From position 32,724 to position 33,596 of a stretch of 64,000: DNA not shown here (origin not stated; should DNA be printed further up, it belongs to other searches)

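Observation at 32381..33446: Panacea (DUF4065) antitoxin-like gene overlapping an unrecognisable 190-aa partner: candidate new PanAT-type toxin-antitoxin/defence pair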

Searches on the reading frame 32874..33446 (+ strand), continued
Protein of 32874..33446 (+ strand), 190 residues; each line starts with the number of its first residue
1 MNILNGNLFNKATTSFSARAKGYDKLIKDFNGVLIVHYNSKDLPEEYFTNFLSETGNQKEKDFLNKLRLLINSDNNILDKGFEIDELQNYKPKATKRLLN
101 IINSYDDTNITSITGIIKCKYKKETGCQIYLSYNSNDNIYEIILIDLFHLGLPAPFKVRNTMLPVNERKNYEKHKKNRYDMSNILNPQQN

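Call 48: find_related_loci(query=A3, collection=viral_contigs, flank=6000)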
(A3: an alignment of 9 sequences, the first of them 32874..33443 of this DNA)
Query A3 (190 aa) in viral_contigs; peptide patterns used: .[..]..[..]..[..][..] (x = any residue, [..] = any of these).
46 stretches matched a pattern; 20 encode a relative of the query (tblastn E <= 1e-3); 20 distinct loci.
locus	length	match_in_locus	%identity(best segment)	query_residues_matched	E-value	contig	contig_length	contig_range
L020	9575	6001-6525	32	7-189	1e-8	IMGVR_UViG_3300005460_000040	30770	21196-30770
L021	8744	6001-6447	31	30-175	4e-8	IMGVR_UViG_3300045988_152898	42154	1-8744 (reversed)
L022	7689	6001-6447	31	30-175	3e-8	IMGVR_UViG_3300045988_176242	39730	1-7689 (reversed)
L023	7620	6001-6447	31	30-175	3e-8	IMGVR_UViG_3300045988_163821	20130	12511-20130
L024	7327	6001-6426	33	40-186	2e-7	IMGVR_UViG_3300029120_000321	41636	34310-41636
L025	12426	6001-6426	33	40-186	2e-7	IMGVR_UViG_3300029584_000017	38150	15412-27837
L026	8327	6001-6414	27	43-184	1e-6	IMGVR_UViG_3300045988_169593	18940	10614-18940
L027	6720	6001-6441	31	29-182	2e-6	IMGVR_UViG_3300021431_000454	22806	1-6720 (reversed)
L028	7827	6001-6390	34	30-154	1e-5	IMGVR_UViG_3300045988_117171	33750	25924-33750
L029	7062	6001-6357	30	39-154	1e-5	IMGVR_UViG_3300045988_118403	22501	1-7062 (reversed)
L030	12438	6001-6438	33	11-154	2e-5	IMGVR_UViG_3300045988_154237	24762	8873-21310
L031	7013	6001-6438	33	11-154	2e-5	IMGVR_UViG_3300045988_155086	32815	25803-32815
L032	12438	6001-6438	33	11-154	2e-5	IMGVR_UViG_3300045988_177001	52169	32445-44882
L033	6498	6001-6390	34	30-154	4e-5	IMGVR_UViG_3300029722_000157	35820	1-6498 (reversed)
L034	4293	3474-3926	35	40-185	5e-5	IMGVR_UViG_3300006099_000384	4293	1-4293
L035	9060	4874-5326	35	40-185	5e-5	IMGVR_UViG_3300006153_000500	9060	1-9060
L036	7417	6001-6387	27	27-154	9e-5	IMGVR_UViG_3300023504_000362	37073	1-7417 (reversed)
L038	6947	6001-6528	25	1-154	1e-4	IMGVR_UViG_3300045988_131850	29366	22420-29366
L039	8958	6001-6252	30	75-154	5e-4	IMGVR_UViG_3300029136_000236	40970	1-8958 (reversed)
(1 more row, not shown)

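Call 53: search_protein_families(library=pfam, proteins=[L016:5469-6020:+, L017:5436-5972:+, L018:3992-4498:+, L019:4494-4994:+, L020:5481-5984:+, L021:5334-5879:+, L024:5379-5894:+, L027:5406-5933:+, L029:5280-5894:+, L036:5370-5927:+], max_evalue=0.01)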
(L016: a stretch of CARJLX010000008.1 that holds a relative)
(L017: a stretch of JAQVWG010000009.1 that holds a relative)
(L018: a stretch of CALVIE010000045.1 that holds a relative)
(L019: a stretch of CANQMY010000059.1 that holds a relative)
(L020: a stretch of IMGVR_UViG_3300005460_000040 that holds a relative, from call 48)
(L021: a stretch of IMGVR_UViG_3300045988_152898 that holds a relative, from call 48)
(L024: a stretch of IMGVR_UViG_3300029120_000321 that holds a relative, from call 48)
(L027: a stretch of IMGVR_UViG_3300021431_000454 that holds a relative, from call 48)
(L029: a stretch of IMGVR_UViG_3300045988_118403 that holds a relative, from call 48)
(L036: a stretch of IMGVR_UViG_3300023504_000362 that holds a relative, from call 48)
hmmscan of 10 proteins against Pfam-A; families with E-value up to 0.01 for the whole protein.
L016:5469-6020:+ (184 aa): 1 family
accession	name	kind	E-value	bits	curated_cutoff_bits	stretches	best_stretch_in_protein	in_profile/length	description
PF13274.11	SocA_Panacea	-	1.6e-07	32.7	25.7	1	78-157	14-113/113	Antitoxin SocA-like, Panacea domain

L017:5436-5972:+ (179 aa): 1 family
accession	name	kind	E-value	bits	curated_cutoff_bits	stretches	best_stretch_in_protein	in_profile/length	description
PF13274.11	SocA_Panacea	-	1.3e-06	29.8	25.7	1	73-152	13-113/113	Antitoxin SocA-like, Panacea domain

L018:3992-4498:+ (169 aa): 1 family
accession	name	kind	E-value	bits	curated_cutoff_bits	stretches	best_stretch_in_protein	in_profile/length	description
PF13274.11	SocA_Panacea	-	1.7e-07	32.6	25.7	1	62-144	9-113/113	Antitoxin SocA-like, Panacea domain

L019:4494-4994:+ (167 aa): 1 family
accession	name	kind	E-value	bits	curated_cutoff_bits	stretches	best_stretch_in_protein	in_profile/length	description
PF13274.11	SocA_Panacea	-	1.4e-07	32.9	25.7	1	67-141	17-113/113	Antitoxin SocA-like, Panacea domain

L020:5481-5984:+ (168 aa): 1 family
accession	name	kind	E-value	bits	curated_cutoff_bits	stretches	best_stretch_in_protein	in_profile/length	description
PF13274.11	SocA_Panacea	-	2.9e-08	35.1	25.7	1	64-142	10-113/113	Antitoxin SocA-like, Panacea domain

L021:5334-5879:+ (182 aa): 1 family
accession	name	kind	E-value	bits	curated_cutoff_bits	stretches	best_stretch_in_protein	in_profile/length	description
PF13274.11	SocA_Panacea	-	7.4e-06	27.3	25.7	1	76-155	12-113/113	Antitoxin SocA-like, Panacea domain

L024:5379-5894:+ (172 aa): 1 family
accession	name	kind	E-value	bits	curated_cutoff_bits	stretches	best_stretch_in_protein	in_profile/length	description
PF13274.11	SocA_Panacea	-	5.8e-08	34.1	25.7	1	69-146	11-113/113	Antitoxin SocA-like, Panacea domain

L027:5406-5933:+ (176 aa): 1 family
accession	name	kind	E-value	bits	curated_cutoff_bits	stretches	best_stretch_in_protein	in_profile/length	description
PF13274.11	SocA_Panacea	-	1.4e-07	32.9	25.7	1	77-148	16-112/113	Antitoxin SocA-like, Panacea domain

L029:5280-5894:+ (205 aa): 1 family
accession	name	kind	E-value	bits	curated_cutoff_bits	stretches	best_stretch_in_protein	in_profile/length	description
PF13274.11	SocA_Panacea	-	9.9e-06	26.9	25.7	1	99-177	13-113/113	Antitoxin SocA-like, Panacea domain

L036:5370-5927:+ (186 aa): 1 family
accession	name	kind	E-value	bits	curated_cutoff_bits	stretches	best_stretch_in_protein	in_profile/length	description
PF13274.11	SocA_Panacea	-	3.2e-07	31.7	25.7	1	76-158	12-113/113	Antitoxin SocA-like, Panacea domain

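Call 75: fold_search(model_id=the predicted structure, library=viral)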
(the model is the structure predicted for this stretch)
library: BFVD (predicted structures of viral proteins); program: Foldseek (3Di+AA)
matches with E <= 10: 341; with E <= 0.001: 1
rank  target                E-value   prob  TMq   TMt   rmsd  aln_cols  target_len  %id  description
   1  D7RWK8                5.2e-06  1.00  0.62  0.57  10.8       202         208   17  (no name in the UniProt tables at hand)
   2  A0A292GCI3            1.7e-01  0.10  0.15  0.20  15.0       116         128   12  (no name in the UniProt tables at hand)
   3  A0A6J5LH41            4.2e-01  0.23  0.12  0.14   8.9        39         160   20  Uncharacterized protein [uncultured Caudovirales phage]
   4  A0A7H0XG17            4.2e-01  0.02  0.09  0.11  16.3       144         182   12  Uncharacterized protein [Pseudomonas phage phiK7A1]
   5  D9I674                4.7e-01  0.23  0.25  0.38   7.9       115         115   11  Uncharacterized protein [Acinetobacter phage 133]
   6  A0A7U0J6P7            5.7e-01  0.15  0.13  0.11   9.6        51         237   12  Uncharacterized protein [Klebsiella phage vB_KpM_FBKp24]
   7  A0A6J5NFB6            5.7e-01  0.13  0.20  0.25   9.1        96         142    8  Uncharacterized protein [uncultured Caudovirales phage]
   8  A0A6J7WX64            6.4e-01  0.10  0.21  0.10  10.7       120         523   10  Amidoligase enzyme [uncultured Caudovirales phage]
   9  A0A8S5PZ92            6.4e-01  0.08  0.17  0.16  11.1        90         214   11  Aspartate 1-decarboxylase [Siphoviridae sp. ctG0D7]
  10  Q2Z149                6.8e-01  0.03  0.15  0.13  20.1       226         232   11  Uncharacterized protein [Pseudomonas phage EL]
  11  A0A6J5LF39            7.7e-01  0.18  0.13  0.12   9.0        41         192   12  Uncharacterized protein [uncultured Caudovirales phage]
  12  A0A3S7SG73            8.1e-01  0.07  0.18  0.28  12.1       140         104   18  (no name in the UniProt tables at hand)
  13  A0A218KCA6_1          8.7e-01  0.13  0.19  0.04  15.1       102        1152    8  Putative tail tape measure protein [Bacillus phage PBC2]
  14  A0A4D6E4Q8            9.2e-01  0.05  0.15  0.13  16.0       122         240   21  (no name in the UniProt tables at hand)
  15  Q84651                9.2e-01  0.04  0.17  0.17  13.2       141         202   11  Uncharacterized protein [Paramecium bursaria Chlorella virus 1]
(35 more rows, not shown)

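Call 77: search_dna_similar(query=window:32874-33443:+, collection=phages, mode=protein, max_evalue=1, max_rows=30)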
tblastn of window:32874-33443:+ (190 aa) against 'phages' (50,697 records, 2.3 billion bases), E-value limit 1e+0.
Records with a match: 46; places in all: 46; records where one place covers at least 80% of the query: 0.
Best place of each record, by identity: <60% 46.
By first word of the organism name: Klebsiella 37; Escherichia 8; Salmonella 1.
By host as written in the record: Klebsiella pneumoniae 15; - 7; Escherichia coli 4; Klebsiella pneumoniae ST258 3; Escherichia sp. 2; Klebsiella pneumoniae MH258 (clinical isolate) 2; Klebsiella pneumoniae baa-2146 2; Salmonella enterica subsp. enterica serovar Copenhagen 1; and 10 more.
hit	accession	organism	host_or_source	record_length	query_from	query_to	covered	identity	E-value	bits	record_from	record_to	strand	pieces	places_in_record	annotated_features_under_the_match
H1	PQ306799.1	Salmonella phage vB_CECAV_050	Salmonella enterica subsp. enterica ...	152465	14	119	56%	27.3%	8e-2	39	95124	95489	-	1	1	GTP-binding domain-containing protein | hypothetical protein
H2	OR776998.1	Escherichia phage YX22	Escherichia coli APEC IMT5155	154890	14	103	47%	28.6%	2e-1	38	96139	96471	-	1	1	hypothetical protein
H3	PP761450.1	Escherichia phage LHE287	Escherichia coli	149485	14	103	47%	28.6%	3e-1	37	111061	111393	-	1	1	hypothetical protein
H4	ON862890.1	Escherichia phage A221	Escherichia coli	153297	14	99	45%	27.1%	6e-1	37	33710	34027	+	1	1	hypothetical protein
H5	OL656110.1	Escherichia phage vB_EcoM-RPN242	Escherichia coli strain M242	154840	14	99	45%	27.1%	6e-1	37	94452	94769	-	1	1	hypothetical protein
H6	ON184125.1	Escherichia phage PC3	Escherichia sp.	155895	14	99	45%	27.1%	6e-1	37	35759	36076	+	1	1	hypothetical protein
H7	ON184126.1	Escherichia phage PH4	Escherichia sp.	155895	14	99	45%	27.1%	6e-1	37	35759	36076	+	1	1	hypothetical protein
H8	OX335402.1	Klebsiella phage cp18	Sewage and Seine river water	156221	7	66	32%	32.8%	1e-1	39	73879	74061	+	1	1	record has no annotation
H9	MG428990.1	Klebsiella phage Menlow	Klebsiella pneumoniae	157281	13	70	31%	32.8%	9e-2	39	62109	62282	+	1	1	hypothetical protein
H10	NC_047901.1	Klebsiella phage Menlow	Klebsiella pneumoniae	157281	13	70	31%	32.8%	9e-2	39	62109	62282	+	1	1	GTP-binding domain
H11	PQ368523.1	Klebsiella phage Madison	Klebsiella pneumoniae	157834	13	70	31%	32.8%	9e-2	39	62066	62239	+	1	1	hypothetical protein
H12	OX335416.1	Klebsiella phage cp16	Sewage and Seine river water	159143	7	66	32%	31.1%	5e-1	37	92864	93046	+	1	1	record has no annotation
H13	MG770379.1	Klebsiella phage vB_KpnM_KpS110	Klebsiella pneumoniae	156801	7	66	32%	31.1%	5e-1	37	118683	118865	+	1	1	hypothetical protein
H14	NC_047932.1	Klebsiella phage vB_KpnM_KpS110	Klebsiella pneumoniae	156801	7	66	32%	31.1%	5e-1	37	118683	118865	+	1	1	GTP-binding domain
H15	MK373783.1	Escherichia phage vB_EcoM_KWBSE43-6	Escherichia coli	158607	7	66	32%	31.1%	6e-1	37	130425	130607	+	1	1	hypothetical protein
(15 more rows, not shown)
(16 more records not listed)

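Call 86: search_protein_families(library=pfam, proteins=[L020:4393-5292:+, L025:4230-5081:+, L026:4542-5204:+, L027:4025-4945:+, L028:4521-5189:+, L030:4280-5074:+, L036:3632-5044:+, L038:4539-5312:+, L039:4153-4923:+, L019:3101-3901:+], max_evalue=0.001)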
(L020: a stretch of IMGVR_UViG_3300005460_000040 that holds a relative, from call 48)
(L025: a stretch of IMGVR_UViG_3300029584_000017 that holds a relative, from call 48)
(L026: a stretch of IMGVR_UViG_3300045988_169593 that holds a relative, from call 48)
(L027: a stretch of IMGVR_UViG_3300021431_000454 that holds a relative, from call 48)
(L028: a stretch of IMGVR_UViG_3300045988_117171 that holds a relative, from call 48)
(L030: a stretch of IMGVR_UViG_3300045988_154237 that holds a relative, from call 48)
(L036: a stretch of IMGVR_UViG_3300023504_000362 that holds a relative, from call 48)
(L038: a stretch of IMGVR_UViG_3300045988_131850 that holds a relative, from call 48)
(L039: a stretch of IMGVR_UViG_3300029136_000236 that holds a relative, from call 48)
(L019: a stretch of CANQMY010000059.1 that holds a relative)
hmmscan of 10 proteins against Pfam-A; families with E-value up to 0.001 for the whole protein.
L020:4393-5292:+ (300 aa): 5 families
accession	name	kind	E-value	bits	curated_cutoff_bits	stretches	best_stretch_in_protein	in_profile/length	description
PF01183.26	Glyco_hydro_25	-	1.1e-23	84.9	27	1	5-182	1-180/180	Glycosyl hydrolases family 25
PF01476.26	LysM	-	9.5e-19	67.5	20.9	1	258-300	1-42/43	LysM domain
PF08230.16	CW_7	-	1.2e-14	54.2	25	1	215-250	2-40/40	CW_7 repeat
PF23473.1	LysM3_LYK4_5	-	4.1e-07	30.4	29.3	1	256-293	3-39/48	LYK4/5 LysM3 domain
PF23462.1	LysM3_NFP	-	3.6e-05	24.6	28.1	1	256-288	3-35/48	NFP LysM3 domain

L025:4230-5081:+ (284 aa): 3 families
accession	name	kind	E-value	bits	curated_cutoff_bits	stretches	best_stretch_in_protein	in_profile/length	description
PF01471.23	PG_binding_1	-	1.1e-24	86.8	23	1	232-282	6-57/57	Putative peptidoglycan binding domain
PF01510.30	Amidase_2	-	8.2e-23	81.6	26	1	18-132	4-130/131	N-acetylmuramoyl-L-alanine amidase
PF09374.15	PG_binding_3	-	1.2e-10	41.9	24.6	0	233-261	5-33/76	Predicted Peptidoglycan domain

L026:4542-5204:+ (221 aa): 4 families
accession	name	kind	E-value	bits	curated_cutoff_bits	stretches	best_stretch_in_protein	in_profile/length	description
PF08460.16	SH3_5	-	6.8e-13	49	22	1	144-206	2-66/68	Bacterial SH3 domain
PF05257.22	CHAP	-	1e-10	42.4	26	1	24-99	5-73/81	CHAP domain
PF08239.17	SH3_3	-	0.00031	21.3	27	1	157-195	2-36/54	Bacterial SH3 domain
PF25606.1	SH3b_P2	-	0.00061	20.6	27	0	148-196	7-57/95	SH3b_P2 domain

L027:4025-4945:+ (307 aa): 4 families
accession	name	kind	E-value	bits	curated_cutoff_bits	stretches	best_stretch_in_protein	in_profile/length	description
PF01183.26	Glyco_hydro_25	-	9.6e-24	85.1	27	1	6-188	1-179/180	Glycosyl hydrolases family 25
PF01476.26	LysM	-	5e-19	68.4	20.9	1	264-307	1-43/43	LysM domain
PF08230.16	CW_7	-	4.6e-17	61.9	25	1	216-252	1-40/40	CW_7 repeat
PF08924.17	Rv2525c_GlyHyd-like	-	4.9e-05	24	27.2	1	19-194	2-196/198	Rv2525c-like, glycoside hydrolase-like domain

L028:4521-5189:+ (223 aa): 1 family
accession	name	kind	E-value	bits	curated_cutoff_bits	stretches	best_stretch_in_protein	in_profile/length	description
PF01551.29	Peptidase_M23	-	3.1e-24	85.4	28.7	1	21-127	2-96/96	Peptidase family M23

L030:4280-5074:+ (265 aa): 3 families
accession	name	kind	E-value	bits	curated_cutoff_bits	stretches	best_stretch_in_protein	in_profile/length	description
PF01510.30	Amidase_2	-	3.3e-25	89.3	26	1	28-144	5-131/131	N-acetylmuramoyl-L-alanine amidase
PF01471.23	PG_binding_1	-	4.1e-18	65.8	23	1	208-264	3-57/57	Putative peptidoglycan binding domain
PF09374.15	PG_binding_3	-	5.7e-06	26.9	24.6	0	167-197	3-32/76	Predicted Peptidoglycan domain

L036:3632-5044:+ (471 aa): 4 families
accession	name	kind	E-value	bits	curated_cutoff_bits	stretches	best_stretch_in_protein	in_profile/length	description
PF13529.12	Peptidase_C39_2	-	3.1e-11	44.5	24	1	126-259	4-143/143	Peptidase_C39 like family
PF08239.17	SH3_3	-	3.6e-10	40.3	27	1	328-372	2-53/54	Bacterial SH3 domain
PF12385.14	Peptidase_C70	-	3.2e-05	24.3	19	1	152-259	17-124/141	Papain-like cysteine protease AvrRpt2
PF03412.21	Peptidase_C39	-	0.00097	19.4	22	0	152-264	10-109/133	Peptidase C39 family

L038:4539-5312:+ (258 aa): 1 family
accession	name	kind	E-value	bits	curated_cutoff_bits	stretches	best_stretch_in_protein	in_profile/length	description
PF01510.30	Amidase_2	-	5.8e-12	46.5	26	1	38-154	6-130/131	N-acetylmuramoyl-L-alanine amidase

L039:4153-4923:+ (257 aa): 1 family
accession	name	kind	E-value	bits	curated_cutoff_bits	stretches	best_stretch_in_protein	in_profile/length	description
PF01510.30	Amidase_2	-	6e-28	98.2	26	1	31-153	3-130/131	N-acetylmuramoyl-L-alanine amidase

L019:3101-3901:+ (267 aa): 1 family
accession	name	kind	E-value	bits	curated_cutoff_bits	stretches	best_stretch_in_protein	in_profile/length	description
PF20903.3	SPL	-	3.2e-61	207.5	27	1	7-267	1-264/338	Spore photoproduct lyase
